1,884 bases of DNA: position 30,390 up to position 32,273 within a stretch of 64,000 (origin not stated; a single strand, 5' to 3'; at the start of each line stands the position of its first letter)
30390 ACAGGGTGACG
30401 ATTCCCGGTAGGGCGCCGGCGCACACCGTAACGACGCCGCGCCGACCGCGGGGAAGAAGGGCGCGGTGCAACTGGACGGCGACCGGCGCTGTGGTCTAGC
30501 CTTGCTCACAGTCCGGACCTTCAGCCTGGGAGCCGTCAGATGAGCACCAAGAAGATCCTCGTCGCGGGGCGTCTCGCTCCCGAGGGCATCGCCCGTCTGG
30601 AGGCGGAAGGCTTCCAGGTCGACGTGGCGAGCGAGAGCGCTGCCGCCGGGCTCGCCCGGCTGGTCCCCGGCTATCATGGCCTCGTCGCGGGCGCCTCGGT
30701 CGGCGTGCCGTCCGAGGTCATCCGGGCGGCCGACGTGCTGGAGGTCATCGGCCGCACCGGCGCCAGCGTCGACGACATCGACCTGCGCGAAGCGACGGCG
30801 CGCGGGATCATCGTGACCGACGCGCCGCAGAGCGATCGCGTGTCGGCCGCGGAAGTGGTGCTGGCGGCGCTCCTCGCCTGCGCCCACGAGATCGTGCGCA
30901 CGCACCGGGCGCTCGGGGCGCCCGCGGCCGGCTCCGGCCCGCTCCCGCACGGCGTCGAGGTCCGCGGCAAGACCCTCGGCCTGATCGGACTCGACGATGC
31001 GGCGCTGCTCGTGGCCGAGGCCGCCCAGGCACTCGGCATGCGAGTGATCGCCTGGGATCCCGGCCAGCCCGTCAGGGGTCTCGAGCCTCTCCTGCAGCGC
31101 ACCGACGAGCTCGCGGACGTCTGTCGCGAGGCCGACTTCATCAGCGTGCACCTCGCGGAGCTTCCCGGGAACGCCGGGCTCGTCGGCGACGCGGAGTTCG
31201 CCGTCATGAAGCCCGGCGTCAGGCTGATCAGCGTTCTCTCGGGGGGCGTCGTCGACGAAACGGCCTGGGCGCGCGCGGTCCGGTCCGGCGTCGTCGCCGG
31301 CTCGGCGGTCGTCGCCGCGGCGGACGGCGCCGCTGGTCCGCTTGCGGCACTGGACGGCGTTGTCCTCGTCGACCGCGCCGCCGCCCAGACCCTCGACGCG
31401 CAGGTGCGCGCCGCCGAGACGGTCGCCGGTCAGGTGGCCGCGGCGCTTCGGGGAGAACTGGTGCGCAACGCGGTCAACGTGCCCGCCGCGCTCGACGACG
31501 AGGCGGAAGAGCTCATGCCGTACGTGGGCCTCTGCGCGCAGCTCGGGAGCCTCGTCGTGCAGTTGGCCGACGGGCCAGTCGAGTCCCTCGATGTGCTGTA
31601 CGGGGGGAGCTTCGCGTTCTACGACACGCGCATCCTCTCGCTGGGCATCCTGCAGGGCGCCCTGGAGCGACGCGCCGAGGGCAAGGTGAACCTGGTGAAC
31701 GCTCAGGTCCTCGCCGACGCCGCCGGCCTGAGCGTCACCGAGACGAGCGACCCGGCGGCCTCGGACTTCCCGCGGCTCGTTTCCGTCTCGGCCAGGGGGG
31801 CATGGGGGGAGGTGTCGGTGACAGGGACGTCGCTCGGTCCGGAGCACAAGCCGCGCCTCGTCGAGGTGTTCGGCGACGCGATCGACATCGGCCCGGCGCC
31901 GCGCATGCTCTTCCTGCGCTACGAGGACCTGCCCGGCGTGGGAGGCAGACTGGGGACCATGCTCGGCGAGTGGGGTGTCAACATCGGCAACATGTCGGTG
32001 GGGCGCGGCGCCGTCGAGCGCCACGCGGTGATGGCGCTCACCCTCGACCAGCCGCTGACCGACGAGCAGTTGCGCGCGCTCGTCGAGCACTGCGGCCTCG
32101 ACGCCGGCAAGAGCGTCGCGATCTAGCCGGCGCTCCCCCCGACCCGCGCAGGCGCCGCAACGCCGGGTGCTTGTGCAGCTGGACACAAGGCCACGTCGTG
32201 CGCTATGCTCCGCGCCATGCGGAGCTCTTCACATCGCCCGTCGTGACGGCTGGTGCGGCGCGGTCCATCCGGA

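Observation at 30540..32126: Catalytically dead SerA paralog (pseudo-dehydrogenase) in tandem with canonical serA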

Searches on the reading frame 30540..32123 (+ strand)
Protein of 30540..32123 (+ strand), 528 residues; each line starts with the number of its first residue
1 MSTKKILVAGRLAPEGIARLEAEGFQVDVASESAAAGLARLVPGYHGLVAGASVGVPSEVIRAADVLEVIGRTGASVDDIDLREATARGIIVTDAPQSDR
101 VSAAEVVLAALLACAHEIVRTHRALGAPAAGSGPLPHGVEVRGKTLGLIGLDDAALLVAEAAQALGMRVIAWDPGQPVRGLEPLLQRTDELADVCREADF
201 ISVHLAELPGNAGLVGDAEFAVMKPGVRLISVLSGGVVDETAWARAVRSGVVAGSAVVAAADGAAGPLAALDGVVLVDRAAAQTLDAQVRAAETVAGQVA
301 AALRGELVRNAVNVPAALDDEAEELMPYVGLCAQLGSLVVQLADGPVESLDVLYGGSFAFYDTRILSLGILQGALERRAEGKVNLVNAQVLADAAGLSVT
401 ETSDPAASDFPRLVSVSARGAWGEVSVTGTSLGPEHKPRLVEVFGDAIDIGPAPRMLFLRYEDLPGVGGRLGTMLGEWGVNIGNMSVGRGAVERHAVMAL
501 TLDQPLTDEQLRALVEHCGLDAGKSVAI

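Call 4: search_protein_families(library=pfam, proteins=[window:30540-32123:+], max_evalue=0.01)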
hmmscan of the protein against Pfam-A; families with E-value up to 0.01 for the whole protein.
window:30540-32123:+ (528 aa): 4 families
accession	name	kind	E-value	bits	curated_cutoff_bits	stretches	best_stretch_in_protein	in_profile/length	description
PF02826.25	2-Hacid_dh_C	-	2.2e-24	86.3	25.1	1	109-256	2-150/178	D-isomer specific 2-hydroxyacid dehydrogenase, NAD binding domain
PF00389.36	2-Hacid_dh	-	9.5e-23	80.8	24.6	1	6-313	1-134/134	D-isomer specific 2-hydroxyacid dehydrogenase, catalytic domain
PF19304.4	PGDH_inter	-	2.3e-22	79.8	27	1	325-443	2-118/119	D-3-phosphoglycerate dehydrogenase intervening domain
PF01842.31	ACT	-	0.00022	21.4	27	0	456-490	2-36/66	ACT domain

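Call 5: search_protein_families(library=ncbifam, proteins=[window:30540-32123:+], max_evalue=0.01)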
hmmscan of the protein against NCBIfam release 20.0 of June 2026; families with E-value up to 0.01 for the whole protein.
window:30540-32123:+ (528 aa): 19 families
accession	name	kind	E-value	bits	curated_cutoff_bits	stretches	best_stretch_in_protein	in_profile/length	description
TIGR01327.1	PGDH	equivalog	3.3e-113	379.2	454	1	5-516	1-513/525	phosphoglycerate dehydrogenase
NF009714.1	PRK13243.1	equivalog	3.9e-35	121.7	455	1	5-313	4-323/332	glyoxylate reductase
NF008759.0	PRK11790.1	equivalog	1.2e-33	116.4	404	1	4-316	12-330/410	phosphoglycerate dehydrogenase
NF005069.0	PRK06487.1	equivalog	8.7e-23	80.9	448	1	54-257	57-260/320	2-hydroxyacid dehydrogenase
NF011938.0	PRK15409.1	equivalog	2.7e-18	66.1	492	1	46-314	47-320/324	glyoxylate/hydroxypyruvate reductase GhrB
NF041369.1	Dhydh_Halo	equivalog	3e-17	62.8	400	1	74-312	63-304/305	D-2-hydroxyacid dehydrogenase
NF005387.0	PRK06932.1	equivalog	1.5e-15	57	492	1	57-257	56-257/314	2-hydroxyacid dehydrogenase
NF006263.0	PRK08410.1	equivalog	2.2e-12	47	389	1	54-253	51-252/311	D-2-hydroxyacid dehydrogenase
NF005750.0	PRK07574.1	equivalog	4e-11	42.6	329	1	59-293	107-347/386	NAD-dependent formate dehydrogenase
NF006374.0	PRK08605.1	subfamily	1.9e-10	40.3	356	1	24-257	25-260/332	D-lactate dehydrogenase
NF005027.0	PRK06436.1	equivalog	2.2e-10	40.2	261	1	72-241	55-217/303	2-hydroxyacid dehydrogenase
NF001309.0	PRK00257.1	equivalog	1e-07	31.3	434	1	69-252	61-226/379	4-phosphoerythronate dehydrogenase PdxB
TIGR00719.1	sda_beta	equivalog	4.7e-07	29.7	161.2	1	385-511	78-205/208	L-serine ammonia-lyase, iron-sulfur-dependent subunit beta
NF009127.0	PRK12480.1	equivalog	1.7e-06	27.2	579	1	71-258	74-259/330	D-lactate dehydrogenase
NF011966.0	PRK15438.1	equivalog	3.1e-06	26.5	687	1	58-251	50-225/378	4-phosphoerythronate dehydrogenase PdxB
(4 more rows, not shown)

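Call 6: search_solved_structures(query=window:30540-32123:+, show_alignments=2, max_evalue=1e-20)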
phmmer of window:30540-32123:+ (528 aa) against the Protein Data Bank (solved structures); distinct sequences matched with E-value up to 1e-20: 31.
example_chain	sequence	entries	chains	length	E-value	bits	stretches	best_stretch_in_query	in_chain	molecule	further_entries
1ygy_A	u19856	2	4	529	3.4e-63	217.4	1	4-514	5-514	D-3-phosphoglycerate dehydrogenase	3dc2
3ddn_A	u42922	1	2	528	3.5e-63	217.3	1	4-514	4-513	D-3-phosphoglycerate dehydrogenase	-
6plf_A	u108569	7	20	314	3.3e-38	134.9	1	4-306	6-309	D-3-phosphoglycerate dehydrogenase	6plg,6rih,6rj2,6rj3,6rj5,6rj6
6cwa_A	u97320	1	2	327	3.8e-38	134.7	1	4-306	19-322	D-3-phosphoglycerate dehydrogenase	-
7cvp_A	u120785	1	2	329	4.1e-38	134.6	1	4-306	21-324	D-3-phosphoglycerate dehydrogenase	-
2g76_A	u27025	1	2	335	4.2e-38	134.6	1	4-306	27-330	D-3-phosphoglycerate dehydrogenase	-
7dkm_A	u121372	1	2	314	1.2e-37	133.1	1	4-300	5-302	D-3-phosphoglycerate dehydrogenase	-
7ewh_A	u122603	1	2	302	2.7e-37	131.9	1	4-298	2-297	D-3-phosphoglycerate dehydrogenase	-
5n6c_A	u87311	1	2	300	5.4e-37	130.9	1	5-298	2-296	D-3-phosphoglycerate dehydrogenase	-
1wwk_A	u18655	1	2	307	2.3e-31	112.4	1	3-305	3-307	phosphoglycerate dehydrogenase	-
9jcm_A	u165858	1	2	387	2.5e-30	109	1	5-303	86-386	D-3-phosphoglycerate dehydrogenase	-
9jcn_A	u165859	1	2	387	1.8e-29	106.2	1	5-303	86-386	D-3-phosphoglycerate dehydrogenase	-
1sc6_A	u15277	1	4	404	9e-27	97.2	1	55-315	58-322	D-3-phosphoglycerate dehydrogenase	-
2p9c_A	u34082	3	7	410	6.3e-26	94.4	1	55-315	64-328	D-3-phosphoglycerate dehydrogenase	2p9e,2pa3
2p9g_A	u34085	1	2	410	6.3e-26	94.4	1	55-315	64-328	D-3-phosphoglycerate dehydrogenase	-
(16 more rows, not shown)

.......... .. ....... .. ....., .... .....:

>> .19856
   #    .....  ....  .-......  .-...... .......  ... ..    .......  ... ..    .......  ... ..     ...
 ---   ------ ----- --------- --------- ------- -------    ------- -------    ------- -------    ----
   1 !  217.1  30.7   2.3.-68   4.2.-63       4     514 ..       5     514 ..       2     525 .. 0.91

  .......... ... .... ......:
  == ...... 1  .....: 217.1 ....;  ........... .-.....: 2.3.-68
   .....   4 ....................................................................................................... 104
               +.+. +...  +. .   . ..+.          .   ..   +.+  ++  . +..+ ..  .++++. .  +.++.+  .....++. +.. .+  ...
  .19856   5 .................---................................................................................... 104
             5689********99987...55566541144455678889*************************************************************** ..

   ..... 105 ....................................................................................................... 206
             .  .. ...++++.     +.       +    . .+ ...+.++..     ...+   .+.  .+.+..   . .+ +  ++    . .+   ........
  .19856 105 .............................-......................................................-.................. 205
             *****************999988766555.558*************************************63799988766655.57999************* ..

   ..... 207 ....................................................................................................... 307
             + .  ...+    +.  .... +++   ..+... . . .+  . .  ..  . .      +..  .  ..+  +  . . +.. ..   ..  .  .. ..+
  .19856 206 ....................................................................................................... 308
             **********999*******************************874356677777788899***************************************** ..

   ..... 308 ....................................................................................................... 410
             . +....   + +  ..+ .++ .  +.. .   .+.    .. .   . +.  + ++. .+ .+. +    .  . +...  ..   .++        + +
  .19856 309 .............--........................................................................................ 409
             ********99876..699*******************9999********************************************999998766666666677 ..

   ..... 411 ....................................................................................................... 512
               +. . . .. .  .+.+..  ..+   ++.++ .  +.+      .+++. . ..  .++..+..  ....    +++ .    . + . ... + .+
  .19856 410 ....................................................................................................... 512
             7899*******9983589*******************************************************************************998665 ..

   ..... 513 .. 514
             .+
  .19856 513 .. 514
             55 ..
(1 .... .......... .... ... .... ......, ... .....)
